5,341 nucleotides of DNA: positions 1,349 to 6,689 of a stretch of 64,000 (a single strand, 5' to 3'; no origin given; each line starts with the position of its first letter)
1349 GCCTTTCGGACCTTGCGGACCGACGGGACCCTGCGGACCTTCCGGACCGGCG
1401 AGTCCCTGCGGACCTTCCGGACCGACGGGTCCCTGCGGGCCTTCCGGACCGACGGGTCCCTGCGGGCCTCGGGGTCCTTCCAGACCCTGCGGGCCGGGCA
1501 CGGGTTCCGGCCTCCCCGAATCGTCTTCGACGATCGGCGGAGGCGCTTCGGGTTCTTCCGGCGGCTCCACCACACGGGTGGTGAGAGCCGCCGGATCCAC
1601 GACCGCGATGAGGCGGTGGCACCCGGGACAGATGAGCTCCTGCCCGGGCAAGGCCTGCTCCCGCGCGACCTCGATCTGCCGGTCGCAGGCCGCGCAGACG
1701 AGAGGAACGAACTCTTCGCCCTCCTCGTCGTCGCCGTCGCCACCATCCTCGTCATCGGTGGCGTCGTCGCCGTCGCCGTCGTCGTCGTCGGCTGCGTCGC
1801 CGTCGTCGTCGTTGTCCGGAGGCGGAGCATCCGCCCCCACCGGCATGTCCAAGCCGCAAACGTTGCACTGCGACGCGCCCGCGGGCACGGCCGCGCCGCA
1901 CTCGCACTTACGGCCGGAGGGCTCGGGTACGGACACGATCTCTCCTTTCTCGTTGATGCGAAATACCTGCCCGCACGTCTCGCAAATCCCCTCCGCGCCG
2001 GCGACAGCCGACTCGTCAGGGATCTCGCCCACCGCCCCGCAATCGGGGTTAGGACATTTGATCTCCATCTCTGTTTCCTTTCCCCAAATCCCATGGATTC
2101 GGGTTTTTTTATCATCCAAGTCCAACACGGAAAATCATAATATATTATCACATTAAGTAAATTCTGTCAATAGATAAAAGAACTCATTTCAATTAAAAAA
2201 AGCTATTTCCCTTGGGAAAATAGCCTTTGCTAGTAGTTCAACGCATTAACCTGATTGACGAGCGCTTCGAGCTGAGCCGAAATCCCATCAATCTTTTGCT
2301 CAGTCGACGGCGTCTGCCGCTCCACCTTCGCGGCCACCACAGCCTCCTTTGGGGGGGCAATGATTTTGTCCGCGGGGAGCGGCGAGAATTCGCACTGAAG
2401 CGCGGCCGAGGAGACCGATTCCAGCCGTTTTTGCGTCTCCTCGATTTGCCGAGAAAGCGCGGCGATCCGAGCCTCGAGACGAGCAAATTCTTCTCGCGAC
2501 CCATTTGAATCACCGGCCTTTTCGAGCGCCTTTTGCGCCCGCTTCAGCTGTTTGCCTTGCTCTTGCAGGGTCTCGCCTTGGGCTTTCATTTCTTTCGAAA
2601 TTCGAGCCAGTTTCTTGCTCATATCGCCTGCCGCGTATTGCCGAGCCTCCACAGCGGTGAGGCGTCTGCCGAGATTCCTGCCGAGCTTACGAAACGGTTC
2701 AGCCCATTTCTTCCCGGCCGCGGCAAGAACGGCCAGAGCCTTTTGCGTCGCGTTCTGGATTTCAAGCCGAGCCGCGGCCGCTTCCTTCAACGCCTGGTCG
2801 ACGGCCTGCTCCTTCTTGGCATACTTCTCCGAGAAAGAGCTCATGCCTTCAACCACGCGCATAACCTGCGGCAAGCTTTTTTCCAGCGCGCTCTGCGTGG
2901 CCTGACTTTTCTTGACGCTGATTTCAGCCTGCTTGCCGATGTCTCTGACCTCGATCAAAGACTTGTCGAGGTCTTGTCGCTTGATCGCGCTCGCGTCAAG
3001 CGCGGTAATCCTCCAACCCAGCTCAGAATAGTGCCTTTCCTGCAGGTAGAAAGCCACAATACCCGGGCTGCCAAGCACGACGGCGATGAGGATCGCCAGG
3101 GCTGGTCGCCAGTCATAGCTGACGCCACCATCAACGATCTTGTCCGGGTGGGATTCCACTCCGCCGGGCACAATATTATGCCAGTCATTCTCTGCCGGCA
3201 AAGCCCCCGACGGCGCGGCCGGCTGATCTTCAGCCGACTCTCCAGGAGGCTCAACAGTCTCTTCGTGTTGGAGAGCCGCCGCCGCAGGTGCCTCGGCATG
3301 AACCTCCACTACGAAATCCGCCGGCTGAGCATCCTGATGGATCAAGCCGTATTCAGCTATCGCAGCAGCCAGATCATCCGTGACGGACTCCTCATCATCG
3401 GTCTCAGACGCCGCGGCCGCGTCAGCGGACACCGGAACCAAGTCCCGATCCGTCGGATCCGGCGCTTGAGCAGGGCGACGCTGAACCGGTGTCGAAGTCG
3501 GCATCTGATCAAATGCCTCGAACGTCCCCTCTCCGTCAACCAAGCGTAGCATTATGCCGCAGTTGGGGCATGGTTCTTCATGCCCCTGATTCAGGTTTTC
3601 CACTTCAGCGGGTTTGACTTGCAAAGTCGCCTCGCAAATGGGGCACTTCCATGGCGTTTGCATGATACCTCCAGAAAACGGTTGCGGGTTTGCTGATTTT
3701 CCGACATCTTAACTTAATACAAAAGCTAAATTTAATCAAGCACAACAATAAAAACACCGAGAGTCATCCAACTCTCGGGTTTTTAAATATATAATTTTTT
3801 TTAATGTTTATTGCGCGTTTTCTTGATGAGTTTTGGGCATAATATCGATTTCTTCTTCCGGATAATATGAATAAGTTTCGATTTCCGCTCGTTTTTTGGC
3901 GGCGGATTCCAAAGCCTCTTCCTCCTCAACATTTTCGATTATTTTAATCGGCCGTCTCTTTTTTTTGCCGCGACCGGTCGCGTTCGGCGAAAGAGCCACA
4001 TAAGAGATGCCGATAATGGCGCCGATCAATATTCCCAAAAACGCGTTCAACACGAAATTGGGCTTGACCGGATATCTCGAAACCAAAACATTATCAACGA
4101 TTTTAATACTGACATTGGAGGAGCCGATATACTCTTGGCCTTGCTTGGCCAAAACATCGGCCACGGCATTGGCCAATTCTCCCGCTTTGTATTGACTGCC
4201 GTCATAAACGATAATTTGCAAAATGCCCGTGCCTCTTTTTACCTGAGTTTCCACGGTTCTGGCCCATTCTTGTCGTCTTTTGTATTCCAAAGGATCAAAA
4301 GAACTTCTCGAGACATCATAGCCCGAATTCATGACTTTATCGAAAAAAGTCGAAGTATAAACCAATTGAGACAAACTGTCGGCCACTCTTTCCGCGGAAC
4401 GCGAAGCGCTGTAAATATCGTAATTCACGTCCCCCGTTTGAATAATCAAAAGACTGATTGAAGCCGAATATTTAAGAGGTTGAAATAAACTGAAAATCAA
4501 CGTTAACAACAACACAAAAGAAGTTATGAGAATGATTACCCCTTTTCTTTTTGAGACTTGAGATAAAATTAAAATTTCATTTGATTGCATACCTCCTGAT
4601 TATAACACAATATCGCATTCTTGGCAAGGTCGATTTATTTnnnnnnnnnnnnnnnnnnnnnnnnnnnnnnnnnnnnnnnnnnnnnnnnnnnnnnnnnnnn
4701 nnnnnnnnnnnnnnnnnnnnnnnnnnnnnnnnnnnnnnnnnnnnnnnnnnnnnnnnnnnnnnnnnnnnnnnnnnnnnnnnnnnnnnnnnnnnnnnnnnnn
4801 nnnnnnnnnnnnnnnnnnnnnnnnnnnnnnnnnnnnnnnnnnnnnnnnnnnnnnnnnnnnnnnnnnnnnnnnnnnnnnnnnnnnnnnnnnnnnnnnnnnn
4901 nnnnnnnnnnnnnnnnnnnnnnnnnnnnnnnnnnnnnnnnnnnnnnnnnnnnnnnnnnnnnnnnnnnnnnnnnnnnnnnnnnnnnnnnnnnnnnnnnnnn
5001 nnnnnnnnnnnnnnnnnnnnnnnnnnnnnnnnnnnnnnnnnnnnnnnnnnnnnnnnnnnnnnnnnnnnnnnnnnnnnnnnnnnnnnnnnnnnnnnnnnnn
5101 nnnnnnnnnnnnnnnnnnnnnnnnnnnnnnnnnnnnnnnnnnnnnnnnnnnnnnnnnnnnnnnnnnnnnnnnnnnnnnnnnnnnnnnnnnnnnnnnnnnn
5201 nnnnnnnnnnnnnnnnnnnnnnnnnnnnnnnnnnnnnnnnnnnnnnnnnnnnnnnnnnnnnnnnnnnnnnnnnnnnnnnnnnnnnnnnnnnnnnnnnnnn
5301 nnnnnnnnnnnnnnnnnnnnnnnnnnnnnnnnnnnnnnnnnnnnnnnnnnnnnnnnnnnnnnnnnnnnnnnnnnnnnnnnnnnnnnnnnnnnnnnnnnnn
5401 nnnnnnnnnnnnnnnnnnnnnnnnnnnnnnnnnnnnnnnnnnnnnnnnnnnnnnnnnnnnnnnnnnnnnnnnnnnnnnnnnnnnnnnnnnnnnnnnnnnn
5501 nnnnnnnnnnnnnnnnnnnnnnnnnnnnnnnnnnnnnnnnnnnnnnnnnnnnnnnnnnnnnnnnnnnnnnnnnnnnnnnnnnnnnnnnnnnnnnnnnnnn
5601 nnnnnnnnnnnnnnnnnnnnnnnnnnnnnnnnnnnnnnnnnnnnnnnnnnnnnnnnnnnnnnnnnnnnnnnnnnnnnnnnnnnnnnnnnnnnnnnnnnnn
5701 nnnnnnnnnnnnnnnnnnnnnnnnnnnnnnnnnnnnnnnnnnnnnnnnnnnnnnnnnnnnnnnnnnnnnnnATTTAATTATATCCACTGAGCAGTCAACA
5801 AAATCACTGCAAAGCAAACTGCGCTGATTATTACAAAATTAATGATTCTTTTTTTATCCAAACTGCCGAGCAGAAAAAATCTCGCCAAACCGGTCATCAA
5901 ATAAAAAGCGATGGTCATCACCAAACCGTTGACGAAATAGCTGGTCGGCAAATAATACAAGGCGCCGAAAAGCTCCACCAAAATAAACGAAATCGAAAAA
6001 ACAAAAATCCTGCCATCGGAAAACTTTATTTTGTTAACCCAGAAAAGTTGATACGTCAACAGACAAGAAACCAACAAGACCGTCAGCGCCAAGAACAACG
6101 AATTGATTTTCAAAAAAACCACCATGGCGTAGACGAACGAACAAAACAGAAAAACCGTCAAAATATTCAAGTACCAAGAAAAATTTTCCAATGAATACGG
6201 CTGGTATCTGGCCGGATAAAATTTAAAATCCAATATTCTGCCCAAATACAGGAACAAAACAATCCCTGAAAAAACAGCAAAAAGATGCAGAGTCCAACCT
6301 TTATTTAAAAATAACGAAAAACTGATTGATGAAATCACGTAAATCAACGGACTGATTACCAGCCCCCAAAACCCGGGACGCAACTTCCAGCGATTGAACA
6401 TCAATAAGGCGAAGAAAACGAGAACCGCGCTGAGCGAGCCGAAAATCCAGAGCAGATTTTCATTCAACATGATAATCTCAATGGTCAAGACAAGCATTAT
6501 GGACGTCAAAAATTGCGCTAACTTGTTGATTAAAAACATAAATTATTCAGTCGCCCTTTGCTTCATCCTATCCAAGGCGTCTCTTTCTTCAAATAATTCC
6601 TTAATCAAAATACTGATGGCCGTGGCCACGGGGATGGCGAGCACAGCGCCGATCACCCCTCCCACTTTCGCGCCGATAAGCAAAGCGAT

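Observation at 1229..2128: Bacterial collagen-like (Gly-X-Y) repeat protein combined with three zinc ribbons, a poly-acidic tract and a C-terminal tail anchor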

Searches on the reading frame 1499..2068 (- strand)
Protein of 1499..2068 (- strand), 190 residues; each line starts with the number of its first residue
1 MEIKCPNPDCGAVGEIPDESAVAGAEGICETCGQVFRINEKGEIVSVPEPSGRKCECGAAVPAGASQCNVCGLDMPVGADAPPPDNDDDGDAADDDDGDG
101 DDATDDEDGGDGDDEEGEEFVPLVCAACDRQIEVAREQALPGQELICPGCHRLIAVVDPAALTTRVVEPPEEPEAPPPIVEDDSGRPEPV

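Call 24: search_protein_representatives(protein=window:1499-2068:-)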
Query: 190 residues. Proteins with E-value up to 0.001 (for the whole library): 8; up to 1e-10: 1; up to 1e-30: 1. The best 8 are listed.
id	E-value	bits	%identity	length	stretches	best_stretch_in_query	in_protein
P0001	3.7e-117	405.7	100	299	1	1-190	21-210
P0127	9.9e-08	48.2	34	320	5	122-163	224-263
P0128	4.0e-06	43.0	31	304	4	101-162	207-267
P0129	4.7e-05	39.5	30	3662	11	20-70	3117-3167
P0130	2.8e-04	37.0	31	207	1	11-135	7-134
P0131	4.3e-04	36.4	36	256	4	103-159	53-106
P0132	5.9e-04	35.9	33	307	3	109-162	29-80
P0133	6.2e-04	35.8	33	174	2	98-164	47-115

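Call 33: find_related_loci(query=window:1499-2068:-, collection=metagenome_contigs, flank=10000)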
Query window:1499-2068:- (190 aa) in metagenome_contigs; peptide patterns used: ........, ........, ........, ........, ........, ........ (x = any residue, [..] = any of these).
537 stretches matched a pattern, but none encodes a relative of the query by tblastn (E <= 1e-3).

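Call 34: find_related_loci(query=window:1499-2068:-, collection=viral_contigs, flank=5000)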
Query window:1499-2068:- (190 aa) in viral_contigs; peptide patterns used: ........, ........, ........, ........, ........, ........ (x = any residue, [..] = any of these).
45 stretches matched a pattern, but none encodes a relative of the query by tblastn (E <= 1e-3).

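Call 42: search_solved_structures(query=window:1499-2068:-, max_evalue=10)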
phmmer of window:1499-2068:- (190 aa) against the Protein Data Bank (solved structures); distinct sequences matched with E-value up to 10: 10.
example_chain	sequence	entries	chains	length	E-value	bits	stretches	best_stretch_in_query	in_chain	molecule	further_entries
1u6g_C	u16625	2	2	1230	0.14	15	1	62-141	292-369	TIP120 protein | Cullin-associated NEDD8-dissociated protein 1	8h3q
8or0_C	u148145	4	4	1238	0.14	15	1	62-141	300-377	Cullin-associated NEDD8-dissociated protein 1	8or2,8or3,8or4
7zbz_D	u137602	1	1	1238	0.14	15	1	62-141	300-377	Cullin-associated NEDD8-dissociated protein 1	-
7z8r_D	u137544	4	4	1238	0.15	15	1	62-141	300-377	Cullin-associated NEDD8-dissociated protein 1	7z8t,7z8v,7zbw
8cdj_D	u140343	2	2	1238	0.15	15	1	62-141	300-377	Cullin-associated NEDD8-dissociated protein 1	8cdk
4a0c_A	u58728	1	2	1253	0.15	15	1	62-141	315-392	CULLIN-ASSOCIATED NEDD8-DISSOCIATED PROTEIN 1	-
7ns3_5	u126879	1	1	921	0.29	14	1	94-154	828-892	Vacuolar import and degradation protein 28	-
6swy_5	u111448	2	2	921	0.3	14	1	94-154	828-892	Vacuolar import and degradation protein 28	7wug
4h9d_A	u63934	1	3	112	0.62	12.9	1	25-69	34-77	HNH endonuclease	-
2qdr_A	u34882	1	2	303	2.1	11.2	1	144-179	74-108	Uncharacterized protein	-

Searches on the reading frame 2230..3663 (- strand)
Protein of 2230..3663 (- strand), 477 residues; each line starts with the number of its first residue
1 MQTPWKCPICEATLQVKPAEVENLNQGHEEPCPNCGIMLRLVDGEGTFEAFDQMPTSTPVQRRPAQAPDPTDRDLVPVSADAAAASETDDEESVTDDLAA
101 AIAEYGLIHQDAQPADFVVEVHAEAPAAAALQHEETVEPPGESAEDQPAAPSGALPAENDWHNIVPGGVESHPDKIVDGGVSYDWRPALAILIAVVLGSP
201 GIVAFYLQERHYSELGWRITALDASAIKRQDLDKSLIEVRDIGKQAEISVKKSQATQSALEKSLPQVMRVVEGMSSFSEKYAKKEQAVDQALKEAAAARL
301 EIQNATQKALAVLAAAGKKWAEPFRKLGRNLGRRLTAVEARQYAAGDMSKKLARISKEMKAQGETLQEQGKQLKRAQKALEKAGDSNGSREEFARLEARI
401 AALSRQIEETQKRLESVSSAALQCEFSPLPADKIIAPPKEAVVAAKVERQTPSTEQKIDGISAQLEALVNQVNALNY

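Call 4: search_protein_families(library=pfam, proteins=[window:2230-3663:-], max_evalue=1)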
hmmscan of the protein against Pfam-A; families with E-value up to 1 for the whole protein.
window:2230-3663:- (477 aa): 10 families
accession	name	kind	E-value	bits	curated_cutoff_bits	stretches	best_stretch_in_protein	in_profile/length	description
PF16988.10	Vps36-NZF-N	-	0.00053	19.8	27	1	2-38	7-42/65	Vacuolar protein sorting 36 NZF-N zinc-finger domain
PF08663.15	HalX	-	0.0071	17.2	23.2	1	389-416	33-60/68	HalX domain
PF11887.13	Mce4_CUP1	-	0.016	15.3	32.6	1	249-331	62-147/222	Cholesterol uptake porter CUP1 of Mce4, putative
PF21344.3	Zn_ribbon_LysW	-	0.02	15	27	1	6-42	2-34/46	Alpha-aminoadipate carrier protein LysW-like, globular domain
PF01544.23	CorA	-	0.087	12.6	27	1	283-420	86-221/292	CorA-like Mg2+ transporter protein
PF12482.14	DUF3701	-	0.1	13.2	26.9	1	283-347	11-77/93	Phage integrase protein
PF04102.17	SlyX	-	0.62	11.2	30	0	333-392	3-62/67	SlyX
PF21349.2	RUBY_RBDX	-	0.73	9.8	26.5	0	3-12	15-24/30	Rubrerythrin, rubredoxin-like domain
PF05531.17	NPV_P10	-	0.74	10.8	29.8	0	446-475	29-61/75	Nucleopolyhedrovirus P10 protein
PF08824.15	Serine_rich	-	0.87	10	26.9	0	337-417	67-145/157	Serine rich protein interaction domain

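Call 21: find_homologous_proteins(query=window:2230-3663:-, max_evalue=0.001)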
Query window:2230-3663:- (477 aa): 1 proteins with E <= 0.001 among 8000 candidates.
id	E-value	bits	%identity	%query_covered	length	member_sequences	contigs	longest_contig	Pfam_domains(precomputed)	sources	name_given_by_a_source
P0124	0.0e+0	1027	100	100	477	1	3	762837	-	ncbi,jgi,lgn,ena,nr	ncbi:MAG TPA: hypothetical protein VMX18_01665 [Candidatus Bipolaricaulota bacterium]|nr:hypothetica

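Call 27: search_protein_families(library=ncbifam, proteins=[window:2230-3663:-], max_evalue=0.1)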
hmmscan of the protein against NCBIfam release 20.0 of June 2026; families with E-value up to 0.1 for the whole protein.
window:2230-3663:- (477 aa): 5 families
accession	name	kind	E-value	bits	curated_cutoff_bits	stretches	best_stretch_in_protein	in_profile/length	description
NF002572.0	PRK02224.1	equivalog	0.00026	19.4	1087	1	230-476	366-592/888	DNA double-strand break repair ATPase Rad50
TIGR02168.1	SMC_prok_B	equivalog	0.00028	18.8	567.35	1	238-423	680-907/1181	chromosome segregation protein SMC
TIGR02169.1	SMC_prok_A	equivalog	0.043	11.5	729.4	1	243-418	322-504/1165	chromosome segregation protein SMC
NF045645.1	DVU_1557_fam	equivalog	0.059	13.5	60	0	4-38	2-39/60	DVU_1557 family redox protein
TIGR04523.1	Mplasa_alph_rch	subfamily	0.062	11.2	270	1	347-476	37-158/745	helix-rich protein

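Call 41: search_protein_families(library=phrogs, proteins=[window:2230-3663:-], max_evalue=0.01)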
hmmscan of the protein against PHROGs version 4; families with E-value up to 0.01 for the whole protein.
window:2230-3663:- (477 aa): 3 families
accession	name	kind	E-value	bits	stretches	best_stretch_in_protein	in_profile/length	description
phrog_3550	-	unknown function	0.00074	20.8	0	364-416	5-57/79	-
phrog_18880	-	unknown function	0.00082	20.6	0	439-473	33-67/74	-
phrog_736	-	unknown function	0.0091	17.1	1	365-421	46-99/112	-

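Call 80: search_protein_families(library=padloc, proteins=[window:2230-3663:-], max_evalue=0.01)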
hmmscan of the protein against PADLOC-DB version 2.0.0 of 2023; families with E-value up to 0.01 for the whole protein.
window:2230-3663:- (477 aa): 5 families
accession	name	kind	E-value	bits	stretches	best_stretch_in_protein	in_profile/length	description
PDLC03865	LmuB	-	7.7e-05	19.1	1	217-474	227-485/1007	-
PDLC00583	JetC3|JetC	-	0.0017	14.2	1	227-418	772-970/1471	DUF3584 domain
PDLC00551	JetC2|JetC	-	0.0069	12.2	1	250-419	791-956/1365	DUF3584 domain; MukB-like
PDLC00581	JetC3|JetC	-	0.0078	12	0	230-420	872-1062/1473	DUF3584 domain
PDLC04447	PDC-M14A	-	0.008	14.5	1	5-38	20-52/152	-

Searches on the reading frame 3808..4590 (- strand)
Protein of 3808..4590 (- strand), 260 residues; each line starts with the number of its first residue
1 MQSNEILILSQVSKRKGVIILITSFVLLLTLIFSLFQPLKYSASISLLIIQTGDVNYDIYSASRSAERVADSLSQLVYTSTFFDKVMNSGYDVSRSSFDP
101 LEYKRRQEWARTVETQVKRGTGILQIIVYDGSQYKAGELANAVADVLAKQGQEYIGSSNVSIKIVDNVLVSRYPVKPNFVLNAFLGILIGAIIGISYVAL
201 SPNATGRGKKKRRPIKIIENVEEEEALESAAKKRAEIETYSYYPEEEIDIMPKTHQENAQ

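Call 4: search_protein_families(library=pfam, proteins=[window:3808-4590:-], max_evalue=1)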
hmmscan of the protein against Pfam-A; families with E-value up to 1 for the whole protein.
window:3808-4590:- (260 aa): 4 families
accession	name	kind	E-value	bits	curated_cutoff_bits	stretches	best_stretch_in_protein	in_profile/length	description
PF02706.20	Wzz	-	2.6e-05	24.9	25.5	1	8-61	8-61/91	Chain length determinant protein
PF13807.11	GNVR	-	6.6e-05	23.2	27.7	1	159-199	38-78/82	G-rich domain on putative tyrosine kinase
PF09476.15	Pilus_CpaD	-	0.034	14.3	31.1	1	100-153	51-106/200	Pilus biogenesis CpaD protein (pilus_cpaD)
PF25799.1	prePAAR_I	-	0.043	14.5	25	1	182-200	15-33/57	Class I prePAAR effector Rhs1 motif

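Call 80: search_protein_families(library=padloc, proteins=[window:3808-4590:-], max_evalue=0.01)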
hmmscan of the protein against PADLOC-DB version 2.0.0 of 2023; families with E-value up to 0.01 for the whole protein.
window:3808-4590:- (260 aa): 0 families

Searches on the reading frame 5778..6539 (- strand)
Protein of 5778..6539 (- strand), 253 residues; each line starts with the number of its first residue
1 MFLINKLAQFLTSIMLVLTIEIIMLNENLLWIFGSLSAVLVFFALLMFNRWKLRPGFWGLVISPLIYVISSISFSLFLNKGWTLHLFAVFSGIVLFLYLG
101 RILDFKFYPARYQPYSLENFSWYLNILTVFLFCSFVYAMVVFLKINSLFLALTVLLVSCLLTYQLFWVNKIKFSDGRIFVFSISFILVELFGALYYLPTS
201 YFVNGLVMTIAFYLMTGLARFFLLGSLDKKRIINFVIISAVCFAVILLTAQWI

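Call 43: search_protein_families(library=pfam, proteins=[window:5778-6539:-], max_evalue=0.01)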
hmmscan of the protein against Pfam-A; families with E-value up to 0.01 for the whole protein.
window:5778-6539:- (253 aa): 1 family
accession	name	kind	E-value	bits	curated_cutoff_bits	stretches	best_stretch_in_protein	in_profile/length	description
PF18900.5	DUF5656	-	3.9e-10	39.9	23.3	1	15-249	11-240/242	Protein of unknown function (DUF5656)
